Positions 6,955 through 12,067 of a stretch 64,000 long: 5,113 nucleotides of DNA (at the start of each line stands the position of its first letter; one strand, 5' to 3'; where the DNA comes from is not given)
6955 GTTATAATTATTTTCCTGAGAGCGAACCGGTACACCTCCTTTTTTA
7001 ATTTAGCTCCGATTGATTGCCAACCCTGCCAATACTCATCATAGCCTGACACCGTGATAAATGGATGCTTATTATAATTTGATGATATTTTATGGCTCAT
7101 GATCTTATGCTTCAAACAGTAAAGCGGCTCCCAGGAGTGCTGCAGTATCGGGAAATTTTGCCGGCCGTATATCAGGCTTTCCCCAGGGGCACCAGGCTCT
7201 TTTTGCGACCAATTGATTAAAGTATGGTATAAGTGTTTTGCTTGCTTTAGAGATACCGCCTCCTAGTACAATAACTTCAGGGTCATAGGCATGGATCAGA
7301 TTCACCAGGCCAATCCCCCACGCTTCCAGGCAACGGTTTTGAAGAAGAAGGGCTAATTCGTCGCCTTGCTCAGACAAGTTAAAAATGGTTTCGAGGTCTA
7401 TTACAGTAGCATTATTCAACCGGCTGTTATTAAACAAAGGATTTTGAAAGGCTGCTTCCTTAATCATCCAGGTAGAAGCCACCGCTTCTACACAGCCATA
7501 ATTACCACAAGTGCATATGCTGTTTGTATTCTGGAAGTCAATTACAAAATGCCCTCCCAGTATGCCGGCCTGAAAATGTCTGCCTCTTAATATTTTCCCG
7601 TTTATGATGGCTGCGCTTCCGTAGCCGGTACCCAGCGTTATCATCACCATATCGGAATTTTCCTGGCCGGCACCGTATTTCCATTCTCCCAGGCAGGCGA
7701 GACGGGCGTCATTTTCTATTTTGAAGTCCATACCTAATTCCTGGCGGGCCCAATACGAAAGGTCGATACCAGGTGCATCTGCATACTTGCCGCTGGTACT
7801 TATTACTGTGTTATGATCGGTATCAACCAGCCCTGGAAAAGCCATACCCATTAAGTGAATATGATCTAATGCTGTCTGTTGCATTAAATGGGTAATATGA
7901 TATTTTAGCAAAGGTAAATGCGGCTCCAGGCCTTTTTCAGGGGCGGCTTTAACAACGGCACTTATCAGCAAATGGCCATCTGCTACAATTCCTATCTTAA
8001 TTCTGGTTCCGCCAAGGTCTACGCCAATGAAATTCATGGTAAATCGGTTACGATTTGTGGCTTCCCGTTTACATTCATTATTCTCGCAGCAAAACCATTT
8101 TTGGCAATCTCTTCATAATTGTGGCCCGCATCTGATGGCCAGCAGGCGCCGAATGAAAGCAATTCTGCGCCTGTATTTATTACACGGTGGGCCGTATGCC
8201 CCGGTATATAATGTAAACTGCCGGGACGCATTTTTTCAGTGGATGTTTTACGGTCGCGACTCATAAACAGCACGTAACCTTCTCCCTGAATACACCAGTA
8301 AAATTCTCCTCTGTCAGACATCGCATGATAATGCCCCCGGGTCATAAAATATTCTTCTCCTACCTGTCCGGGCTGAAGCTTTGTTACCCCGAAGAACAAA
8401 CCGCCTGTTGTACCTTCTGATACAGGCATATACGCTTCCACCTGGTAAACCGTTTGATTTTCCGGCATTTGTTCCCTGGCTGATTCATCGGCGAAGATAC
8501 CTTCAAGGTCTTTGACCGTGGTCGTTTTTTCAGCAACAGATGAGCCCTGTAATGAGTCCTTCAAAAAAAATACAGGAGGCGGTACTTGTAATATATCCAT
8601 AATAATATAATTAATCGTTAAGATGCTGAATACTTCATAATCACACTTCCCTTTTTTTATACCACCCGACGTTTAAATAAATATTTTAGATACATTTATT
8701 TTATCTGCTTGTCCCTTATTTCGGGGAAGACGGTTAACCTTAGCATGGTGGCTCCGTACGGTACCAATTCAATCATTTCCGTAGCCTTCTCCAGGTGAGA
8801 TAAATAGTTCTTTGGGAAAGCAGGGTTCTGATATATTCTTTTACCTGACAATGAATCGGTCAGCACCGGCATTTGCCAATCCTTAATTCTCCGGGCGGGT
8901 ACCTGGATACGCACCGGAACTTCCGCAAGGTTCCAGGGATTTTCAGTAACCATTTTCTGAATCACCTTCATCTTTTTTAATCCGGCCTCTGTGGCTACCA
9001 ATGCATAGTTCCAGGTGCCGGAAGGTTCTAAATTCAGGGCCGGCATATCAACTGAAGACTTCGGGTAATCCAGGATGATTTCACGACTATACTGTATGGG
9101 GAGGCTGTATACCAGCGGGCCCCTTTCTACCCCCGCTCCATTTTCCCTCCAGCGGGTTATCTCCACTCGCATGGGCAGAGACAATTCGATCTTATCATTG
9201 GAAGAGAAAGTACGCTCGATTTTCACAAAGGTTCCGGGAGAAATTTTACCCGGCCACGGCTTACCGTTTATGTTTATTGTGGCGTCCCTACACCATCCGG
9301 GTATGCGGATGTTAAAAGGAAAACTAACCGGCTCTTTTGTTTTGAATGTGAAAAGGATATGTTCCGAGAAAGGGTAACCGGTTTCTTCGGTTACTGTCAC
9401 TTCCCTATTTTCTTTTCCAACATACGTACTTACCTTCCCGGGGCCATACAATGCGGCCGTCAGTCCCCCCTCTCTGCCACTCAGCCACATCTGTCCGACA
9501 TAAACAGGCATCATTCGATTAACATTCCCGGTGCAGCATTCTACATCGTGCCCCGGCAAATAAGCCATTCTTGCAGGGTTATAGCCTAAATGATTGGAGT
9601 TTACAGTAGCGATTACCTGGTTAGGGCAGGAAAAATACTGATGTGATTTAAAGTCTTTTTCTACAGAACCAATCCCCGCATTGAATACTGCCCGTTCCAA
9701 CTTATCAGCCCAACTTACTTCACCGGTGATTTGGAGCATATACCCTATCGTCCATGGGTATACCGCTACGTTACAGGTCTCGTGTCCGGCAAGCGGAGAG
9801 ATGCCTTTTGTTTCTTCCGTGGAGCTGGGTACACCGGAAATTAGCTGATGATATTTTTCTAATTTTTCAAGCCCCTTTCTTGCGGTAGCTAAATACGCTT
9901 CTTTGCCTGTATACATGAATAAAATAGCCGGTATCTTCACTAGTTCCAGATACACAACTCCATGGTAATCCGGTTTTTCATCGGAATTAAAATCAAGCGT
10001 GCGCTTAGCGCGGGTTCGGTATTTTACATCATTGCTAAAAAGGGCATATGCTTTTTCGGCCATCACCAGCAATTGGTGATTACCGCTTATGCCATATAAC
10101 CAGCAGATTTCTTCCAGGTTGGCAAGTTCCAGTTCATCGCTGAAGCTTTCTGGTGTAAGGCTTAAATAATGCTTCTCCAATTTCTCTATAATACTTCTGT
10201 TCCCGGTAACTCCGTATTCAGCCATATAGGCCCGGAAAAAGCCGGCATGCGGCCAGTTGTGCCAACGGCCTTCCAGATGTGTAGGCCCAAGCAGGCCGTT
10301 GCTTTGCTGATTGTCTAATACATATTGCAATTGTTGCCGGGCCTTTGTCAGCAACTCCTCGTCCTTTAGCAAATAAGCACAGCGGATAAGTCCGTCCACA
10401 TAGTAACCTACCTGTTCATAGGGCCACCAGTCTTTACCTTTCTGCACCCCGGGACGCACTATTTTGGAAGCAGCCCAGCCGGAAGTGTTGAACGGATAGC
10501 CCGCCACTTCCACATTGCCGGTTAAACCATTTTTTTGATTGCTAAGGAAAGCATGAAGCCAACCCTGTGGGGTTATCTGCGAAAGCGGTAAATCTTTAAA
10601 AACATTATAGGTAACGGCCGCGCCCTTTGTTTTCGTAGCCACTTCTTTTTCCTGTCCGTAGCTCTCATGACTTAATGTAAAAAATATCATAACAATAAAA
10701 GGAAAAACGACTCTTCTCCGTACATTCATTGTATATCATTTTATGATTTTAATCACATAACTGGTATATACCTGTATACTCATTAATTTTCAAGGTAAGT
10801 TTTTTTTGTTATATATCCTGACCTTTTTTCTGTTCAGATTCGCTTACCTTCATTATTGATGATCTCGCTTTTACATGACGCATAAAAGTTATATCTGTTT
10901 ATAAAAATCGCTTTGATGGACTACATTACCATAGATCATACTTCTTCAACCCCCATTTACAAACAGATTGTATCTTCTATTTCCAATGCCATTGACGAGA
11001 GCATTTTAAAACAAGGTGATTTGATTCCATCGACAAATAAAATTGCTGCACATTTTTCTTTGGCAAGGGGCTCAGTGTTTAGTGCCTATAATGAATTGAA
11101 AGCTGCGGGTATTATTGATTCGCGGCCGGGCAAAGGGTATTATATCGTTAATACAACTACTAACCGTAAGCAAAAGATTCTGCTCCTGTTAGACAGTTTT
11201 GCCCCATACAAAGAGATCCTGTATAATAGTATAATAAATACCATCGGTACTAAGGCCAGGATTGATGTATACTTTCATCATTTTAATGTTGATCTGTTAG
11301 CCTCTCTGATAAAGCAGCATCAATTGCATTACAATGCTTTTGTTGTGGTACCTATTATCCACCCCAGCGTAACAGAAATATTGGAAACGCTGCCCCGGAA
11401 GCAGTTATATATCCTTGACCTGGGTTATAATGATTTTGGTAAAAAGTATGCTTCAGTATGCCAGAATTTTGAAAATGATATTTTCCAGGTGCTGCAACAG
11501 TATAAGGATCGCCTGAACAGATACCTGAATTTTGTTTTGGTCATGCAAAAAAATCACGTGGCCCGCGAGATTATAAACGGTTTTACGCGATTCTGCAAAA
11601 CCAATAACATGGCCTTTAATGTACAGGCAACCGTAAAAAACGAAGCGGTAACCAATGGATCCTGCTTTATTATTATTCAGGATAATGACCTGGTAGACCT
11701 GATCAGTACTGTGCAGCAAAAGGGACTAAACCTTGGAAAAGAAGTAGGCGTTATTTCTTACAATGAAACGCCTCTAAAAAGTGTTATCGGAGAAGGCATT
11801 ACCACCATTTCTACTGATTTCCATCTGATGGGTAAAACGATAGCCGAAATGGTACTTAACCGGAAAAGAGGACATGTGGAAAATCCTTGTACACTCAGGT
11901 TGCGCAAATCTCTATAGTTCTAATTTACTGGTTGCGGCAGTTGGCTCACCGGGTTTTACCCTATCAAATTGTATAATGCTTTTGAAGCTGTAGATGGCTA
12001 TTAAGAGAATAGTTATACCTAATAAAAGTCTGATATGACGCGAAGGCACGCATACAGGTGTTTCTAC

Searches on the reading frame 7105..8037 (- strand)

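Call 51: search_protein_families(library=pfam, proteins=[window:7105-8037:-], max_evalue=0.001)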
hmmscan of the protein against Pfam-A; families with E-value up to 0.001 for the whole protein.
window:7105-8037:- (310 aa): 1 family
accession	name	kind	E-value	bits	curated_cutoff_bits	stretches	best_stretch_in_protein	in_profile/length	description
PF00480.26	ROK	-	2.7e-51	175.3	22.9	1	4-309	2-292/294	ROK family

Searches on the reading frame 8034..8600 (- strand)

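Call 51: search_protein_families(library=pfam, proteins=[window:8034-8600:-], max_evalue=0.001)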
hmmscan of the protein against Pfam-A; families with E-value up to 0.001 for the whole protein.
window:8034-8600:- (188 aa): 3 families
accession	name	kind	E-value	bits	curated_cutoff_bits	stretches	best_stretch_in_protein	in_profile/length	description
PF06560.17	GPI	-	2.3e-26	92.6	20.7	1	28-176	3-167/182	Glucose-6-phosphate isomerase (GPI)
PF07883.17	Cupin_2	-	2.8e-07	30.6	27.2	1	73-147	3-63/70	Cupin domain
PF00190.28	Cupin_1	-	0.00014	21.9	22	1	90-152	49-112/151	Cupin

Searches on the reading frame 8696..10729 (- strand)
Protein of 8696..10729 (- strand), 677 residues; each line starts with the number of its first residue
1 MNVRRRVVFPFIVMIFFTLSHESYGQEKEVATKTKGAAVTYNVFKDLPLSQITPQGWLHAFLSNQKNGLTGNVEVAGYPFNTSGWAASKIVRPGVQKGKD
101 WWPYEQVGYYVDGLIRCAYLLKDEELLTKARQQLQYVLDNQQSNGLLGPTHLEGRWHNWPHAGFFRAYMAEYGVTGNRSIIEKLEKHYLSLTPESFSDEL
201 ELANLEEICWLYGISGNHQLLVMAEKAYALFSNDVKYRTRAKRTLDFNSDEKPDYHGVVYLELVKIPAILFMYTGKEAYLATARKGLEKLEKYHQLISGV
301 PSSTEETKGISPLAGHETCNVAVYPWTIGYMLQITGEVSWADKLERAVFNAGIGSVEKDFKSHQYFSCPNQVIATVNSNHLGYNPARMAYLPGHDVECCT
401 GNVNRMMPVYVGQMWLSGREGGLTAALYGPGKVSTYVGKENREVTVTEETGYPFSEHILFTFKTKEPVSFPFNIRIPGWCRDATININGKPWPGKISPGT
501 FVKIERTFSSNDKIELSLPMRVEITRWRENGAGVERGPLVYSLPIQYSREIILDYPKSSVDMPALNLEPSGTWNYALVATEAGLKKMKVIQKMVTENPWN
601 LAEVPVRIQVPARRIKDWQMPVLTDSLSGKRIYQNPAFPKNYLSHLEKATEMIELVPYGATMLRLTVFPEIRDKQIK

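Call 51: search_protein_families(library=pfam, proteins=[window:8696-10729:-], max_evalue=0.001)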
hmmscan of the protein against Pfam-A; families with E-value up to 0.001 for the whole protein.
window:8696-10729:- (677 aa): 2 families
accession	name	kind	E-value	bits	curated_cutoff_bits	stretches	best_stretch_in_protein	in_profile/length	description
PF20736.2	Glyco_hydro127M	-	4e-21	75.4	24.2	1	423-520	2-95/95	Beta-L-arabinofuranosidase, GH127 middle domain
PF07944.18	Beta-AFase-like_GH127_cat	-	1.7e-16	60.7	24.9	1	101-408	54-372/376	Beta-L-arabinofuranosidase, GH127 catalytic domain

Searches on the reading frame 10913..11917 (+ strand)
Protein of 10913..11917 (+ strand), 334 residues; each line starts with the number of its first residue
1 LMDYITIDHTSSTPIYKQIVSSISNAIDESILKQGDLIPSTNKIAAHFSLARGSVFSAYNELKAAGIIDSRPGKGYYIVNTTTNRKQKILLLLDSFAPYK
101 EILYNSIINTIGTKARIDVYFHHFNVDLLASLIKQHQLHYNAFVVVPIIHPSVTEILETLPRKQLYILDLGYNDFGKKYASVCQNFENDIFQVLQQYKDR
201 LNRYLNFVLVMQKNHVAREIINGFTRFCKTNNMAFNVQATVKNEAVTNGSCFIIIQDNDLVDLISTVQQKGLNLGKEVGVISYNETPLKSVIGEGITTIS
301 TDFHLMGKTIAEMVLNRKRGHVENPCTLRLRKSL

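Call 51: search_protein_families(library=pfam, proteins=[window:10913-11917:+], max_evalue=0.001)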
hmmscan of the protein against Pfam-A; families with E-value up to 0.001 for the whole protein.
window:10913-11917:+ (334 aa): 2 families
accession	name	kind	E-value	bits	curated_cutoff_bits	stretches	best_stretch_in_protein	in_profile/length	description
PF00392.27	GntR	-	3.7e-10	39.8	27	1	16-78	2-64/64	Bacterial regulatory proteins, gntR family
PF13377.12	Peripla_BP_3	-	2e-08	34.9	26.5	1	250-327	77-154/167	Periplasmic binding protein-like domain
